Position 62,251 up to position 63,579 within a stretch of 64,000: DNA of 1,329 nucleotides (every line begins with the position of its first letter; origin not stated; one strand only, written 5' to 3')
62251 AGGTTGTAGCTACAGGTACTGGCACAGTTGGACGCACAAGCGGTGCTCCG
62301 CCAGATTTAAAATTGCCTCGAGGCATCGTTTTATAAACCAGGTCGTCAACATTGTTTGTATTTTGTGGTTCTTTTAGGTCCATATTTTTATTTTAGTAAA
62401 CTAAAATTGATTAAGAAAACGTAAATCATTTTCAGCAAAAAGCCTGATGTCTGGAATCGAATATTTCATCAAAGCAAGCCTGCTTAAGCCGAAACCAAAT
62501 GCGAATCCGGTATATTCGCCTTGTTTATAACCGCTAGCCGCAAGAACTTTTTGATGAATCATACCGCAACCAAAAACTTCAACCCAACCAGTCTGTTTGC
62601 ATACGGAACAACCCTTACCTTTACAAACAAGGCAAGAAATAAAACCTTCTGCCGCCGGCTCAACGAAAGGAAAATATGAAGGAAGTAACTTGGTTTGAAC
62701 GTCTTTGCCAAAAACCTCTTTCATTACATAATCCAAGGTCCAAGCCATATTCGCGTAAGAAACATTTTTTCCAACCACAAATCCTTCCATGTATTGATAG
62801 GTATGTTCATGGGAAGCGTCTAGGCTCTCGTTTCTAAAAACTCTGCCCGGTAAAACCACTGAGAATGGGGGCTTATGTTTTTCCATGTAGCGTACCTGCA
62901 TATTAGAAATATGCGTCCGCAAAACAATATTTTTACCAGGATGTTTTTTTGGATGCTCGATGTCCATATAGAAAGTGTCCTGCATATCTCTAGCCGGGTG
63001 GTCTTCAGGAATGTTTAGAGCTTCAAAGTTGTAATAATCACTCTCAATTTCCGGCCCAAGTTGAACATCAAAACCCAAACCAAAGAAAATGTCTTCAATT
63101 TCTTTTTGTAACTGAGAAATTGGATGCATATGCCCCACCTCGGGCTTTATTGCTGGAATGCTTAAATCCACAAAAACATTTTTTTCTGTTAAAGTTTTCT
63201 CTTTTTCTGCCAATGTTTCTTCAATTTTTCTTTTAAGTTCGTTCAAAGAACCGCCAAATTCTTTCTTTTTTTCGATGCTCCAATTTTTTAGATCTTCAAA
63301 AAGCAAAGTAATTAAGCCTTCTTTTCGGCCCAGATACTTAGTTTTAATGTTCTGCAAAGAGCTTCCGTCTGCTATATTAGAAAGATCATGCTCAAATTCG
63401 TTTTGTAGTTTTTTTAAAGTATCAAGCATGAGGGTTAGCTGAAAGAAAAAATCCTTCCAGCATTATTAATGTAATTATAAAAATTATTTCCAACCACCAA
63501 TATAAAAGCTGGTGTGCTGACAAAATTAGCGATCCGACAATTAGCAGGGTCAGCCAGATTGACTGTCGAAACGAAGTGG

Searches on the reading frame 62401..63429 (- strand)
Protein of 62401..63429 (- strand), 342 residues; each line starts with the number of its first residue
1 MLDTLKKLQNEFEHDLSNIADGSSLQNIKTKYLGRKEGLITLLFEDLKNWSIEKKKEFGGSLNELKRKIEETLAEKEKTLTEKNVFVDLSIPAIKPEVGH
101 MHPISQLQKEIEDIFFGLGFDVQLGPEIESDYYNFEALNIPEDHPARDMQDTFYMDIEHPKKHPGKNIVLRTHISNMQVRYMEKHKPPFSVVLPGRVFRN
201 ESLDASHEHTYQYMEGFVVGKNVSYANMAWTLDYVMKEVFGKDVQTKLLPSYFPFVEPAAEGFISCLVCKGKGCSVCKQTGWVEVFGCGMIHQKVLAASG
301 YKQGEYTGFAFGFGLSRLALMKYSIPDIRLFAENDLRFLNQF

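Call 72: find_encoding_contigs(protein=window:62401-63429:-, flank=10000, max_places=2)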
Protein window:62401-63429:- (342 aa): 1 contig read that carries it; 1 place shown.
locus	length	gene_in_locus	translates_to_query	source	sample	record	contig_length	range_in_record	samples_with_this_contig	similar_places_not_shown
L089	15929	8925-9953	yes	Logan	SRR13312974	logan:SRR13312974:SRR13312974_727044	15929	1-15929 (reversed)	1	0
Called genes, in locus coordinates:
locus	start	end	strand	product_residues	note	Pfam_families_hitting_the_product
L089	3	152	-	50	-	?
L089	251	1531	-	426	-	-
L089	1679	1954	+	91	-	-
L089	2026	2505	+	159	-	PF01863:YgjP-like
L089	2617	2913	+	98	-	-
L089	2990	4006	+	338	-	PF02646:RmuC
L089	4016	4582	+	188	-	PF01936:NYN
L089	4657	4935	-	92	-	-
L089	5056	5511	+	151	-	PF13470:PIN_3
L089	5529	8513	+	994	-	PF00580:UvrD-helicase, PF01443:Viral_helicase1 (faint), PF13245:AAA_19, PF13604:AAA_30 (faint), PF13361:UvrD_C, PF13538:UvrD_C_2 (faint), PF12705:PDDEXK_1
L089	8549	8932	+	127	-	-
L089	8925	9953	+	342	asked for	PF02912:Phe_tRNA-synt_N, PF01409:tRNA-synt_2d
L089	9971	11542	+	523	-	-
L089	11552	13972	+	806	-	PF01588:tRNA_bind, PF03483:B3_4, PF03484:B5, PF17759:tRNA_synthFbeta, PF03147:FDX-ACB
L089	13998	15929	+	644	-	?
